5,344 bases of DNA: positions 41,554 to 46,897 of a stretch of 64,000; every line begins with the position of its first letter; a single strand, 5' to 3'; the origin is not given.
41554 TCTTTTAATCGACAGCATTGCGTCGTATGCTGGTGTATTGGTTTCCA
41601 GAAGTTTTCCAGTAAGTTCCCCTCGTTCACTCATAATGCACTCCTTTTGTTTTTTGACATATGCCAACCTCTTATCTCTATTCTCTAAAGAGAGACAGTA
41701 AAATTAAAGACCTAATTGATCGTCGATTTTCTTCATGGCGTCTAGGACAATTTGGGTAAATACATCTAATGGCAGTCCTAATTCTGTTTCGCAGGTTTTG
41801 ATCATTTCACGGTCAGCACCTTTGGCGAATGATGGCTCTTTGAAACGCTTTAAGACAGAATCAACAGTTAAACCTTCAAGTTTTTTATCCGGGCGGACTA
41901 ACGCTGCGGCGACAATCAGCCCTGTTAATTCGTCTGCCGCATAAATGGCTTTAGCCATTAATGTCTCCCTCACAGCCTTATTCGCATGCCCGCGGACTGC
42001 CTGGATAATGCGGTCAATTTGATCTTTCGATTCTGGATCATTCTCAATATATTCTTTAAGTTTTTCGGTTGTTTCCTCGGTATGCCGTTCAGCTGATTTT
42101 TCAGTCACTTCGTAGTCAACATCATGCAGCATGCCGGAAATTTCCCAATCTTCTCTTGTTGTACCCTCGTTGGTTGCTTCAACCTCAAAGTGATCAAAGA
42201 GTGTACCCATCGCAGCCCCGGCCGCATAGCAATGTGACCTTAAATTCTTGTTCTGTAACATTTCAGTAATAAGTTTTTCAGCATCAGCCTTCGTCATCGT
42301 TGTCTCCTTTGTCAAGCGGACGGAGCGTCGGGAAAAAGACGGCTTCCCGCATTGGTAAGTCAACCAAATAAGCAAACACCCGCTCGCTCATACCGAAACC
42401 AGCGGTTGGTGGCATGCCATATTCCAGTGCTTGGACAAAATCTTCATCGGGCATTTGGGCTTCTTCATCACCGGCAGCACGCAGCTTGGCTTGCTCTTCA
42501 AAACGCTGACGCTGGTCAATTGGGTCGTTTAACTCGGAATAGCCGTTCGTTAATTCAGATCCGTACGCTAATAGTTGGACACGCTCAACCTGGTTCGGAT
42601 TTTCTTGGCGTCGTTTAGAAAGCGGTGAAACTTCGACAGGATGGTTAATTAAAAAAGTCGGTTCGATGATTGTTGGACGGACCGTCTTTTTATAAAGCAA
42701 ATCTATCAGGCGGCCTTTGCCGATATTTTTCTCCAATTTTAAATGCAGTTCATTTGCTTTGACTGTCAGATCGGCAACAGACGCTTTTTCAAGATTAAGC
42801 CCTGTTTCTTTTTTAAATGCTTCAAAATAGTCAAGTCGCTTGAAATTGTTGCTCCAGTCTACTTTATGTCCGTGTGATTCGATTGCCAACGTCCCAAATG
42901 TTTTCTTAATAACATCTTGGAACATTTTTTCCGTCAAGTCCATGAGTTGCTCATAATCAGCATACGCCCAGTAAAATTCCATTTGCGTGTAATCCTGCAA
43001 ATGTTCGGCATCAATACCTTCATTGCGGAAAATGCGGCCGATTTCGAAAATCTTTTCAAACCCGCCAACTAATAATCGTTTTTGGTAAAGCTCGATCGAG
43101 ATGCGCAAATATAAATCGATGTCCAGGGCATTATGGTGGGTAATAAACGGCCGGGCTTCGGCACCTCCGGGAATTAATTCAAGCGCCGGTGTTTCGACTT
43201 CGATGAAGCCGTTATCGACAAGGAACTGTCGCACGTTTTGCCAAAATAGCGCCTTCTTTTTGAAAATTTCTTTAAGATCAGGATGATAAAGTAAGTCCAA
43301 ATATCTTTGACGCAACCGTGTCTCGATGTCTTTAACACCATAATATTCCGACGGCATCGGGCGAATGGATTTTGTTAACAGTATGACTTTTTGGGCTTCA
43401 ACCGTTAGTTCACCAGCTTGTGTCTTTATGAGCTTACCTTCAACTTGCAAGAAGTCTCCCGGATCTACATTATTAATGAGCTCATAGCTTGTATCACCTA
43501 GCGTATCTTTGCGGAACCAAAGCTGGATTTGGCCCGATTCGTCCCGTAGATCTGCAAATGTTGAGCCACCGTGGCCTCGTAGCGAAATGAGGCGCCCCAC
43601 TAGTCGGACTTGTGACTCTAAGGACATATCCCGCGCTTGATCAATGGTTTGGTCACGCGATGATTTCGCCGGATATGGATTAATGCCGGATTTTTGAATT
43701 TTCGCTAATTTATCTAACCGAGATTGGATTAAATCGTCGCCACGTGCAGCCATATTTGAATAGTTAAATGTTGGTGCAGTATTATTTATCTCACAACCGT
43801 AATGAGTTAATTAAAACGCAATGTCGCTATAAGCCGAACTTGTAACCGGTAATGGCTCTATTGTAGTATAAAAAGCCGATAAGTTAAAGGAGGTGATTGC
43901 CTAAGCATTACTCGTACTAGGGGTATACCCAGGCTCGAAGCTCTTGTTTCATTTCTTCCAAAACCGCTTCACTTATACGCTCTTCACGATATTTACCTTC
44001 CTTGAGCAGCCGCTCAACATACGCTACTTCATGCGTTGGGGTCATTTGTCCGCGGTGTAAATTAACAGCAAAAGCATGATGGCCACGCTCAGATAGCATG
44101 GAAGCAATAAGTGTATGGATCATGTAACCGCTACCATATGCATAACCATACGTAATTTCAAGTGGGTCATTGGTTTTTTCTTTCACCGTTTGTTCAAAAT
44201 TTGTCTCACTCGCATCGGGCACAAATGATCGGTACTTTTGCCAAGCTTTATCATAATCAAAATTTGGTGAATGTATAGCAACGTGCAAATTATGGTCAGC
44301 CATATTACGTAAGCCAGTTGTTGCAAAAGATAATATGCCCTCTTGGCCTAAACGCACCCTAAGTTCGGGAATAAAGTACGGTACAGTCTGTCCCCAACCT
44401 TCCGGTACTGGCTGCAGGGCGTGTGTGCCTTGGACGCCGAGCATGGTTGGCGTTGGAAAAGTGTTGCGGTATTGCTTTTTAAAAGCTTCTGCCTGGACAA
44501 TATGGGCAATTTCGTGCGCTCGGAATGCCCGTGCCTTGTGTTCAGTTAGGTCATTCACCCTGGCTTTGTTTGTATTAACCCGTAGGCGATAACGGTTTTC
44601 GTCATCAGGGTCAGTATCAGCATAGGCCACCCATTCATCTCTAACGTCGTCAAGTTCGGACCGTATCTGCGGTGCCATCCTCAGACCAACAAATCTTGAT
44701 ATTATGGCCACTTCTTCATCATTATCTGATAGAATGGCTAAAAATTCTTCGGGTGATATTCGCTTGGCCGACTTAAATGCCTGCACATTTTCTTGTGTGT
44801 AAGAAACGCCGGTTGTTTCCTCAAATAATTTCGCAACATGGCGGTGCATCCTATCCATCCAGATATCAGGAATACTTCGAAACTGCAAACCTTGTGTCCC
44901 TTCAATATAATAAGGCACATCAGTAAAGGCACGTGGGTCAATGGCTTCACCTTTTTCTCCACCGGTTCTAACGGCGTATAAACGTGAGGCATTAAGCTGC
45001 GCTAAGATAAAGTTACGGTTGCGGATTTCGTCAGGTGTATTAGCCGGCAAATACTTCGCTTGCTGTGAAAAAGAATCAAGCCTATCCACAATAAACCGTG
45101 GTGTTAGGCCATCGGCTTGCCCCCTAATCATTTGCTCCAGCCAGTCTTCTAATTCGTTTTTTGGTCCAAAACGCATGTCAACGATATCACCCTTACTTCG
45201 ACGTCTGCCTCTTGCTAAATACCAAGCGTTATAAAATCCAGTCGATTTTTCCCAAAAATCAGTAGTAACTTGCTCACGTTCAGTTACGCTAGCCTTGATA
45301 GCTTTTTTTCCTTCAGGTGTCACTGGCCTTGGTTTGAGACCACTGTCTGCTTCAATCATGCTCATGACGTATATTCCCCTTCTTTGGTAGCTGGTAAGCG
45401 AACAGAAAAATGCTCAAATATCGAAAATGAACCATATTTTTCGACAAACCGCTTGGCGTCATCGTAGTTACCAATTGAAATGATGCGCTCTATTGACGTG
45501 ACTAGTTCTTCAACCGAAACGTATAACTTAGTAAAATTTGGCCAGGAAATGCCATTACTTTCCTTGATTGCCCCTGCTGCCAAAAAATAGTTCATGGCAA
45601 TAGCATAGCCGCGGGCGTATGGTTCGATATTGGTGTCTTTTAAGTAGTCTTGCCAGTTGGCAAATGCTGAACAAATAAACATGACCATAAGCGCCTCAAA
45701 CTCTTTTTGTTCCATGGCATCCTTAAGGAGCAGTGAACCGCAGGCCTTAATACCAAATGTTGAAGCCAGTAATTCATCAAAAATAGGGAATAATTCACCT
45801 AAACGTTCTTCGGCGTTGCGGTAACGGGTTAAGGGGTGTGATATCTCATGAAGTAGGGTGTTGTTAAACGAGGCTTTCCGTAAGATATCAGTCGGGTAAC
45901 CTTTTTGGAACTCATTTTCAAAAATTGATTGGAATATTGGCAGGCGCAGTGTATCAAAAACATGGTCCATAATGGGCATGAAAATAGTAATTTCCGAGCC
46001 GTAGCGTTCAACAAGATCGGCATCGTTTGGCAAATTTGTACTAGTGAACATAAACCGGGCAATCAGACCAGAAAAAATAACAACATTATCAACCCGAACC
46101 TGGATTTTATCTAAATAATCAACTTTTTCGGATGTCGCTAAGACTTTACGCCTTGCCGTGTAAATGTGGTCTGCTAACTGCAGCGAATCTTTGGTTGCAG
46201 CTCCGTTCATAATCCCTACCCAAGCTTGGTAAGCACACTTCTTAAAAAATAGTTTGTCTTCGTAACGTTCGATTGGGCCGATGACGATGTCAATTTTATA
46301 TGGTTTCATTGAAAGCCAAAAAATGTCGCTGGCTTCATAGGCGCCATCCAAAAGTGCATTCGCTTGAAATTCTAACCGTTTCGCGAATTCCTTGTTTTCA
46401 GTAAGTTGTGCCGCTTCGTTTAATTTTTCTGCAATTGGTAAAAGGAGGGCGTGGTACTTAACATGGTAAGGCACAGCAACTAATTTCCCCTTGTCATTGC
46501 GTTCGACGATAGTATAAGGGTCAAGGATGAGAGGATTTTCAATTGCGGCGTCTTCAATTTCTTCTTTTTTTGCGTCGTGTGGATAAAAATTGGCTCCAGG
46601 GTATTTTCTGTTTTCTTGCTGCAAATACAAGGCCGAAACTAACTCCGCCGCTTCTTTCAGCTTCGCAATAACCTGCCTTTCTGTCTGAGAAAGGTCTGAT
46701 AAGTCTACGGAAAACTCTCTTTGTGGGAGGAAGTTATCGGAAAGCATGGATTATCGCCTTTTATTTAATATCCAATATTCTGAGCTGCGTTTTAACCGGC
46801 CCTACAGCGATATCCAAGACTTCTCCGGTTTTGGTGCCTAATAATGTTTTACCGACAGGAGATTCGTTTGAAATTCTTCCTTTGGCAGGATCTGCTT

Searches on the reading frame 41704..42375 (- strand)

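Call 48: search_protein_families(library=pfam, proteins=[window:41704-42375:-], max_evalue=0.001)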
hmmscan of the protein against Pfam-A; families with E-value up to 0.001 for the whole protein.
window:41704-42375:- (223 aa): 1 family
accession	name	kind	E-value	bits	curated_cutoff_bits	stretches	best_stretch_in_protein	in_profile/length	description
PF01966.28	HD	-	3.9e-06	27.6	22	1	48-151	4-114/116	HD domain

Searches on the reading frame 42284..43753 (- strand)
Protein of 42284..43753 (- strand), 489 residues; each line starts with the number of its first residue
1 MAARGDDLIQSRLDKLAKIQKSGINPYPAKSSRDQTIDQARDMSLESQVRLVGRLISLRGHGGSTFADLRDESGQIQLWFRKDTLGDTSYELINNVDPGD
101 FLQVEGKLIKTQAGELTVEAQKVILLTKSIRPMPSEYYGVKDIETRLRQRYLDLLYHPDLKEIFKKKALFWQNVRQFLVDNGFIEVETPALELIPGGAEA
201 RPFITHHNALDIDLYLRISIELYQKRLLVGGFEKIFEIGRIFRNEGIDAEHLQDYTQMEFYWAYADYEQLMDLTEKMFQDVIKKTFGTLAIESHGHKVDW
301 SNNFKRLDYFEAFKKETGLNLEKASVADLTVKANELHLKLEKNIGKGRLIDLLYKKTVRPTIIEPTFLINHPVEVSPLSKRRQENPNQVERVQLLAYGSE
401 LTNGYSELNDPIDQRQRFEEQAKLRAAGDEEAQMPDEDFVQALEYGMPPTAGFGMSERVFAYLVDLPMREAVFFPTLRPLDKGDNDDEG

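Call 48: search_protein_families(library=pfam, proteins=[window:42284-43753:-], max_evalue=0.001)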
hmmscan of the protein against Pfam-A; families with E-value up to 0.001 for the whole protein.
window:42284-43753:- (489 aa): 3 families
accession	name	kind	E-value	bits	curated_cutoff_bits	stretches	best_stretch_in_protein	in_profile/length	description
PF00152.25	tRNA-synt_2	-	2.2e-76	257.3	25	1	143-476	2-306/308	tRNA synthetases class II (D, K and N)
PF01336.31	tRNA_anti-codon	-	7.3e-15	55.1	27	1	49-126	1-75/75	OB-fold nucleic acid binding domain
PF01409.25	tRNA-synt_2d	-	6.6e-06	26.2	19.8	1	234-288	104-156/246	tRNA synthetases class II core domain (F)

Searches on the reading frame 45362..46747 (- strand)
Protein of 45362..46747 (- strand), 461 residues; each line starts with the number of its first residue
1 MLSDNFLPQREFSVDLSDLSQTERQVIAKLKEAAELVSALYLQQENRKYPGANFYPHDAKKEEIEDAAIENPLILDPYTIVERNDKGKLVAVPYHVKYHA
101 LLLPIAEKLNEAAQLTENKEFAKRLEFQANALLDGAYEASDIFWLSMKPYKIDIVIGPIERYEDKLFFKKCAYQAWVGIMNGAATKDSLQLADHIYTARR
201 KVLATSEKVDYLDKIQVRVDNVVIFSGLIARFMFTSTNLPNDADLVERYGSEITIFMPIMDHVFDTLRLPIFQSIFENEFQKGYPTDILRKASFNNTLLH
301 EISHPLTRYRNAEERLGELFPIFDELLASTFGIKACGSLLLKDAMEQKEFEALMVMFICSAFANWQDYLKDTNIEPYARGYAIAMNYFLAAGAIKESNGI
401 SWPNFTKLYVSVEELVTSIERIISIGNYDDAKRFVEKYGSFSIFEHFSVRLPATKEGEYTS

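Call 48: search_protein_families(library=pfam, proteins=[window:45362-46747:-], max_evalue=0.001)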
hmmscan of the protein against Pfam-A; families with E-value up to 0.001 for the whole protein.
window:45362-46747:- (461 aa): 1 family
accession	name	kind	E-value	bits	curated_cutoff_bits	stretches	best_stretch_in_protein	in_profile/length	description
PF03571.21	Peptidase_M49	-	0.00083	18.3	21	0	96-193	99-198/548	Peptidase family M49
